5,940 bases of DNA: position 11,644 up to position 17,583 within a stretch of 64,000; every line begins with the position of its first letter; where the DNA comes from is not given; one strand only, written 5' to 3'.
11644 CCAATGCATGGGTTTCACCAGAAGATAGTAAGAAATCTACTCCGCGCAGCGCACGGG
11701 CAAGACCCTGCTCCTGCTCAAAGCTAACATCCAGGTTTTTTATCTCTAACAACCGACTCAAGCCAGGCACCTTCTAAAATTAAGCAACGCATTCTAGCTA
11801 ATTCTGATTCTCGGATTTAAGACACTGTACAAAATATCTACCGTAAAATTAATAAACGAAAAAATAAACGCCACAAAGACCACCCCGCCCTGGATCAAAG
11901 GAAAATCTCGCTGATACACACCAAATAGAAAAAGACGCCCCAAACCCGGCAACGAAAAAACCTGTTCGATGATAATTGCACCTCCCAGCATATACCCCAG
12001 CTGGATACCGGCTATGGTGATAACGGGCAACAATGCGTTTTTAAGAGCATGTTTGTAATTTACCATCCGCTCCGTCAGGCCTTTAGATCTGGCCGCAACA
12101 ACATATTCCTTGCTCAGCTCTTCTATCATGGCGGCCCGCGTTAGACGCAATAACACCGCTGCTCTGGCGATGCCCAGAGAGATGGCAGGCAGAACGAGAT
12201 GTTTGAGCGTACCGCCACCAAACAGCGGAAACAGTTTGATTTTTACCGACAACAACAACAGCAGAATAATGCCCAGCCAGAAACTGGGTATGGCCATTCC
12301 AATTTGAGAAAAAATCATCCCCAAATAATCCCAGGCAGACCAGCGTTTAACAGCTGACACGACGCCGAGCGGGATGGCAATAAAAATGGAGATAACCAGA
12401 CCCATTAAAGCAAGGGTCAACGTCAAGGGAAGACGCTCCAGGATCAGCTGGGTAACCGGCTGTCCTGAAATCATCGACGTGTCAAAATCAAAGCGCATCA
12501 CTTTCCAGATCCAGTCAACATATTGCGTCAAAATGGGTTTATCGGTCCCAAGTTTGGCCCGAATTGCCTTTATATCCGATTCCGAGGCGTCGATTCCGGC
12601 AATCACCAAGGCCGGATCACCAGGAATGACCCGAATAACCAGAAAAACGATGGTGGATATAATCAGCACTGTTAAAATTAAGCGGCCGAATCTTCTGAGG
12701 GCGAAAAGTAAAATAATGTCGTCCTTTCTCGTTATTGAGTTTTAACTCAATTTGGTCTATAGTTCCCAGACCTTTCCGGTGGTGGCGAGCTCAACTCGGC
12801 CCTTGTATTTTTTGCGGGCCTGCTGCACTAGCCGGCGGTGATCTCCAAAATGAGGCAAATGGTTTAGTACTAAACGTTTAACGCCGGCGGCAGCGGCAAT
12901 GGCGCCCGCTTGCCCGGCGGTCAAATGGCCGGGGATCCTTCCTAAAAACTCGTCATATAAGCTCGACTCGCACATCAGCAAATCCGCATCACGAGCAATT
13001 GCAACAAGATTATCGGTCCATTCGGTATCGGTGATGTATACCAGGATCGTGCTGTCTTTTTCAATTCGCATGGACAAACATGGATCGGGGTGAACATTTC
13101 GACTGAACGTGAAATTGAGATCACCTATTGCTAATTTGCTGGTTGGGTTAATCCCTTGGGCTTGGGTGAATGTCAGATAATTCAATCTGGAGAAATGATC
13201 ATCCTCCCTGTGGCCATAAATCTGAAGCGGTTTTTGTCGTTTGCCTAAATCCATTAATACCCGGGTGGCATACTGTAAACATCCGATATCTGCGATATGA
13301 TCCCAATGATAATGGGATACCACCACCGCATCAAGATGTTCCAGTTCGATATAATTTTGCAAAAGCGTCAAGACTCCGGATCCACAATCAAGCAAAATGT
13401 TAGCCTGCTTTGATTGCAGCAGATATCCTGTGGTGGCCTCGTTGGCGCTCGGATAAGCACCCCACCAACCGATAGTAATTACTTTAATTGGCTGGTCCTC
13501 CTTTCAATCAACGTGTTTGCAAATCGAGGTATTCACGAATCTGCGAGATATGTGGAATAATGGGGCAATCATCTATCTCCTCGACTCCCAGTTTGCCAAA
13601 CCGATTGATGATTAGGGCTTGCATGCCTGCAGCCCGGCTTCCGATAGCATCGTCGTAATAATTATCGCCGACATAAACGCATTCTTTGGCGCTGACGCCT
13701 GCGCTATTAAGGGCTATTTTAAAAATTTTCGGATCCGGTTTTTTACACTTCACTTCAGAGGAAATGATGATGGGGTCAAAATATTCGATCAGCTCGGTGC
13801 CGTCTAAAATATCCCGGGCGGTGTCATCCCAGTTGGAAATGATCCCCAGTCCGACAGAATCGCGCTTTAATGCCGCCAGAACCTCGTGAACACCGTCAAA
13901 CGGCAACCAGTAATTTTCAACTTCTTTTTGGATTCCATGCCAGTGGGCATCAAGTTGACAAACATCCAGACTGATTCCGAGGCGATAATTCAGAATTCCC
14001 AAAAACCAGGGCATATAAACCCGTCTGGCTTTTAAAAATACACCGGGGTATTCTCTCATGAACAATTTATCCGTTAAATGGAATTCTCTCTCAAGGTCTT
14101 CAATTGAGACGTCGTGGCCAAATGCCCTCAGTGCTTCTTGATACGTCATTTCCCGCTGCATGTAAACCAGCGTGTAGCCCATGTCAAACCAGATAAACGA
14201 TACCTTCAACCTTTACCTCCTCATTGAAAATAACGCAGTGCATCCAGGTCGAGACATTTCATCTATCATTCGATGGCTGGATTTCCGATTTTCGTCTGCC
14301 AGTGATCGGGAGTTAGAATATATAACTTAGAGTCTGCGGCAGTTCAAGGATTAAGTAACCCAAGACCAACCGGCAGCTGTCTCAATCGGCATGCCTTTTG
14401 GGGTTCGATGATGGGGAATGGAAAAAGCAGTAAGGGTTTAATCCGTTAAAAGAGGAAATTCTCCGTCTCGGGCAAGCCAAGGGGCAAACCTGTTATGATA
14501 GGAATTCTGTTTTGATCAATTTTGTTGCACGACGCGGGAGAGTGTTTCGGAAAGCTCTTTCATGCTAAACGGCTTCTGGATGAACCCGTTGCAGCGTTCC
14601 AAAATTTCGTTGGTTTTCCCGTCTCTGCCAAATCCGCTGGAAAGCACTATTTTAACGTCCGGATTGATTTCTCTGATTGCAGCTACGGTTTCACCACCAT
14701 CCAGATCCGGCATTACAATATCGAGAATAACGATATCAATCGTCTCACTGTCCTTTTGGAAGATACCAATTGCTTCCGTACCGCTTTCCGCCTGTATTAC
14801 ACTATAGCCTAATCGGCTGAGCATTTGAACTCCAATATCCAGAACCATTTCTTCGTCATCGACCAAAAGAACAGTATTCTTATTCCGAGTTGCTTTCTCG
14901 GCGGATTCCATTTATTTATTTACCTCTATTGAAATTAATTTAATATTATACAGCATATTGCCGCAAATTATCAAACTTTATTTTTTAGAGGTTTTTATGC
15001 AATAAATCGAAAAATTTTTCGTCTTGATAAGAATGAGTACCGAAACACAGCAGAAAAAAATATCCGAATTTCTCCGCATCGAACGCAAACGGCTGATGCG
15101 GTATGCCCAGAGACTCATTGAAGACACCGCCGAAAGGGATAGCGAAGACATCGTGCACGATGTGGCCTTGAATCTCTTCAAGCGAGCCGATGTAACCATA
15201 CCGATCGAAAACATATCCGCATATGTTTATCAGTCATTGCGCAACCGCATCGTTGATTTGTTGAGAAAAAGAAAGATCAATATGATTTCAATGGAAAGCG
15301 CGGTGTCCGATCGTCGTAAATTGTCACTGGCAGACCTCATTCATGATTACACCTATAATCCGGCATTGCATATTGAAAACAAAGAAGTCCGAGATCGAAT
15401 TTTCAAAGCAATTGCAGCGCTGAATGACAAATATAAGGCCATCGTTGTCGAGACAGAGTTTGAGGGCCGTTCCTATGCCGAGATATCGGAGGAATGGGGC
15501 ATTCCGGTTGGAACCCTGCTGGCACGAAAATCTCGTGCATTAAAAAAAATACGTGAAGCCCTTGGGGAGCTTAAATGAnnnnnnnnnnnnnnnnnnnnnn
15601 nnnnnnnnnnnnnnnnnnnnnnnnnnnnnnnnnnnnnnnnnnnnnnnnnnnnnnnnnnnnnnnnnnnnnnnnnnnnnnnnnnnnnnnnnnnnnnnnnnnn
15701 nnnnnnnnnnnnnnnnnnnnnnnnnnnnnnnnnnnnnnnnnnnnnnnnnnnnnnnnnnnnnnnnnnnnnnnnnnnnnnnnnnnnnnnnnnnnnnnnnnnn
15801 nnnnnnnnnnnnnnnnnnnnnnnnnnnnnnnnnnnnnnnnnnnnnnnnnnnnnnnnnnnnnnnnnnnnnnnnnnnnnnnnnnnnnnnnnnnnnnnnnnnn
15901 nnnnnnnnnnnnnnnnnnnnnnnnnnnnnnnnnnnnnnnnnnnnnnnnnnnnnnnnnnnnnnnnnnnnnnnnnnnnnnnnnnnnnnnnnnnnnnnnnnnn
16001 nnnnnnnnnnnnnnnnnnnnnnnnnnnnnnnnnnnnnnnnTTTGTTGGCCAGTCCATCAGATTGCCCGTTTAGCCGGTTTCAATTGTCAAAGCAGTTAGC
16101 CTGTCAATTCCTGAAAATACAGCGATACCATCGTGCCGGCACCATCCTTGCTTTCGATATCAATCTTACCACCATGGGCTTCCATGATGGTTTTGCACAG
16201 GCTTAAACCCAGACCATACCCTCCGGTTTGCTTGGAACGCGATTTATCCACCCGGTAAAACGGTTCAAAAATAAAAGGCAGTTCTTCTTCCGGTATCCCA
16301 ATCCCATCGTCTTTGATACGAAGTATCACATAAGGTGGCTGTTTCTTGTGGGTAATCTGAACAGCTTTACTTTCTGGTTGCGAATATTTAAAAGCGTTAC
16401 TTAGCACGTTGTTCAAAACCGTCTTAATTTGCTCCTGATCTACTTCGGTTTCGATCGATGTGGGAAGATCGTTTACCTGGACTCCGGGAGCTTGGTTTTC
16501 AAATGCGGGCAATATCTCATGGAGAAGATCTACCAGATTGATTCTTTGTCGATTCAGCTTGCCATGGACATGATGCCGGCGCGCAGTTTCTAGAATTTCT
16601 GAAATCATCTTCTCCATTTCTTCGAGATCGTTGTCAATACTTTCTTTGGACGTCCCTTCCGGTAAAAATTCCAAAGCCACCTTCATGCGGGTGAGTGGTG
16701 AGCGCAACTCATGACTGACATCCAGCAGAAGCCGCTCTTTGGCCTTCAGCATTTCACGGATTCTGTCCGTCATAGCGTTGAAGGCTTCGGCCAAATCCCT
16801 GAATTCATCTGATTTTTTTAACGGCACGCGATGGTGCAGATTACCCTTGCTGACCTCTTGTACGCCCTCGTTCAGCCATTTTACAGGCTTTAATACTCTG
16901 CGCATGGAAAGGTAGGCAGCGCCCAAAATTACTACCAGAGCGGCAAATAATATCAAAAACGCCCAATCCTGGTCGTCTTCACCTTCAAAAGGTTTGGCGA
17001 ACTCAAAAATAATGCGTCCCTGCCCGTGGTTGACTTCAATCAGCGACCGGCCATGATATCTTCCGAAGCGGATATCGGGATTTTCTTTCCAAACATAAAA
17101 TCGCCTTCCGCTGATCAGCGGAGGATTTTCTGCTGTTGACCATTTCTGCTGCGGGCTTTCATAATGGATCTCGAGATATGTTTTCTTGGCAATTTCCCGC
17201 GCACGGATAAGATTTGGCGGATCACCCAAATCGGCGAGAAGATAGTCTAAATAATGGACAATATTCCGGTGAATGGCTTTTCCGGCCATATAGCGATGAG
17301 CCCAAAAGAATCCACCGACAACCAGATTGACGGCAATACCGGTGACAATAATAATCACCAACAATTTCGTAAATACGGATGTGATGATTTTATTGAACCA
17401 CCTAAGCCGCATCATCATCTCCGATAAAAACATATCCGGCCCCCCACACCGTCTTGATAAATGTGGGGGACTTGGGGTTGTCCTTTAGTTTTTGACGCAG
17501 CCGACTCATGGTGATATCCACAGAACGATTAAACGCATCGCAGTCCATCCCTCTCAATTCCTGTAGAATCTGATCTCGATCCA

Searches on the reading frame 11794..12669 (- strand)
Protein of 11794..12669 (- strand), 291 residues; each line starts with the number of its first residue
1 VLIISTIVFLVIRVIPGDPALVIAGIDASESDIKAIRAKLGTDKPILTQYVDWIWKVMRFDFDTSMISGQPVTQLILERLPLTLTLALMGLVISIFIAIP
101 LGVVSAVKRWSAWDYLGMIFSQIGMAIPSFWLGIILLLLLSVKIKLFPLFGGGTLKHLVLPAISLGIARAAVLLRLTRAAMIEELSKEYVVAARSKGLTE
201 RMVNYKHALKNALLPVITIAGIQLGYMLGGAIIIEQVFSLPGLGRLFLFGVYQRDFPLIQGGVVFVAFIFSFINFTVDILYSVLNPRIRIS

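Call 11: search_protein_families(library=pfam, proteins=[window:11794-12669:-])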
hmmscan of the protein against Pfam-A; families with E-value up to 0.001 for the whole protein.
window:11794-12669:- (291 aa): 2 families
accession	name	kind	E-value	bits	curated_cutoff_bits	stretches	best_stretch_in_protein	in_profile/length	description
PF00528.27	BPD_transp_1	-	2.9e-41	141.6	26.4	1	98-289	1-183/184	Binding-protein-dependent transport system inner membrane component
PF19300.4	BPD_transp_1_N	-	5.2e-13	49.6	23.8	1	1-87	16-114/114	Binding-prot-dependent transport system membrane comp, N-term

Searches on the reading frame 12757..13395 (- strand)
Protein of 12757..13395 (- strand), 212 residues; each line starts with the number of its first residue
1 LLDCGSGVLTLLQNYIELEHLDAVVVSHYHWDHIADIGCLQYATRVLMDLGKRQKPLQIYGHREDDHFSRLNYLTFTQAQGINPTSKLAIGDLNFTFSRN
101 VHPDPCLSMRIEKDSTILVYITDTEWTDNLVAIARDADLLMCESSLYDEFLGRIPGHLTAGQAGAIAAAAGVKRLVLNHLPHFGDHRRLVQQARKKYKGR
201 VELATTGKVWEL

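Call 12: search_protein_families(library=pfam, proteins=[window:12757-13395:-])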
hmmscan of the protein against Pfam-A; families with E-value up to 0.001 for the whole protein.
window:12757-13395:- (212 aa): 2 families
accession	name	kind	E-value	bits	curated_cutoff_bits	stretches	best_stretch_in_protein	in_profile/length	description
PF12706.13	Lactamase_B_2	-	8.3e-21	74.9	27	1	2-179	5-199/200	Beta-lactamase superfamily domain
PF00753.33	Lactamase_B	-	3.2e-06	27.7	22.7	1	1-45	19-68/196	Metallo-beta-lactamase superfamily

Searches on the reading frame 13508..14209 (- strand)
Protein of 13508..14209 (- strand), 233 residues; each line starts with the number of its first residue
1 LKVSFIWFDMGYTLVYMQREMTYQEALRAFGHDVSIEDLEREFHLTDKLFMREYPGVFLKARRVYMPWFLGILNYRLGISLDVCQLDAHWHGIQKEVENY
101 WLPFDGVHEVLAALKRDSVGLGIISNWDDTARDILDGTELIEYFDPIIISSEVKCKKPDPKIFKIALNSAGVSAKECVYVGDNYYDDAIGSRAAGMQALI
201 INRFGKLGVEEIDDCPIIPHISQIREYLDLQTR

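Call 12: search_protein_families(library=pfam, proteins=[window:13508-14209:-])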
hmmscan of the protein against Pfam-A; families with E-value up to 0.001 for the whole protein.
window:13508-14209:- (233 aa): 3 families
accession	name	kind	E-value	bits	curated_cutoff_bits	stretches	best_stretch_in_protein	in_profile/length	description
PF13419.12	HAD_2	-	2e-21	77.3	23.8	1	93-199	69-176/178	Haloacid dehalogenase-like hydrolase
PF00702.32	Hydrolase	-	8.1e-18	65.9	26.4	1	8-195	6-191/191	haloacid dehalogenase-like hydrolase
PF13242.12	Hydrolase_like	-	6.2e-09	36.1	22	1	155-202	2-49/75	HAD-hyrolase-like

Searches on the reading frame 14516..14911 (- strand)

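Call 12: search_protein_families(library=pfam, proteins=[window:14516-14911:-])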
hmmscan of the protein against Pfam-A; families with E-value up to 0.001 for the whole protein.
window:14516-14911:- (131 aa): 1 family
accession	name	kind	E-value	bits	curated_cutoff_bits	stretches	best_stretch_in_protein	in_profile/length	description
PF00072.30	Response_reg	-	1.3e-21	77.3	30.2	1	14-124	1-110/111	Response regulator receiver domain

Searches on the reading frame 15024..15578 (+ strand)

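Call 12: search_protein_families(library=pfam, proteins=[window:15024-15578:+])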
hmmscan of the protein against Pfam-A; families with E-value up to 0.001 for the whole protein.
window:15024-15578:+ (184 aa): 3 families
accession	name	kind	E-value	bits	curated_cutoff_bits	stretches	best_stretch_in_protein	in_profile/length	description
PF08281.18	Sigma70_r4_2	-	2.2e-10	40.5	25.7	1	124-176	2-54/54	Sigma-70, region 4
PF04545.22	Sigma70_r4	-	7.3e-08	32.2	24.1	1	129-178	1-50/50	Sigma-70, region 4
PF04542.20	Sigma70_r2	-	3.2e-07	30.5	24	1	21-84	6-69/71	Sigma-70 region 2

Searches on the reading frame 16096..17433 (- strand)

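Call 12: search_protein_families(library=pfam, proteins=[window:16096-17433:-])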
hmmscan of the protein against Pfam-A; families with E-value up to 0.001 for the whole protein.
window:16096-17433:- (445 aa): 6 families
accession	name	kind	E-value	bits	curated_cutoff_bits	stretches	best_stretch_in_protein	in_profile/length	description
PF02518.31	HATPase_c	-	1.1e-29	103.5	26.4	1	332-441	2-108/111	Histidine kinase-, DNA gyrase B-, and HSP90-like ATPase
PF00672.30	HAMP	-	6.6e-14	52.4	25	1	177-227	3-53/53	HAMP domain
PF00512.31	HisKA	-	6.3e-09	36.2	26.9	1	231-286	1-63/66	His Kinase A (phospho-acceptor) domain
PF14501.12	HATPase_c_5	-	5.1e-05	23.6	22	1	333-431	3-93/102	GHKL domain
PF13581.12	HATPase_c_2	-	8e-05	23.1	27.4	1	332-438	28-125/127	Histidine kinase-like ATPase domain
PF13589.12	HATPase_c_3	-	0.00025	21.5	25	1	339-413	6-80/137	Histidine kinase-, DNA gyrase B-, and HSP90-like ATPase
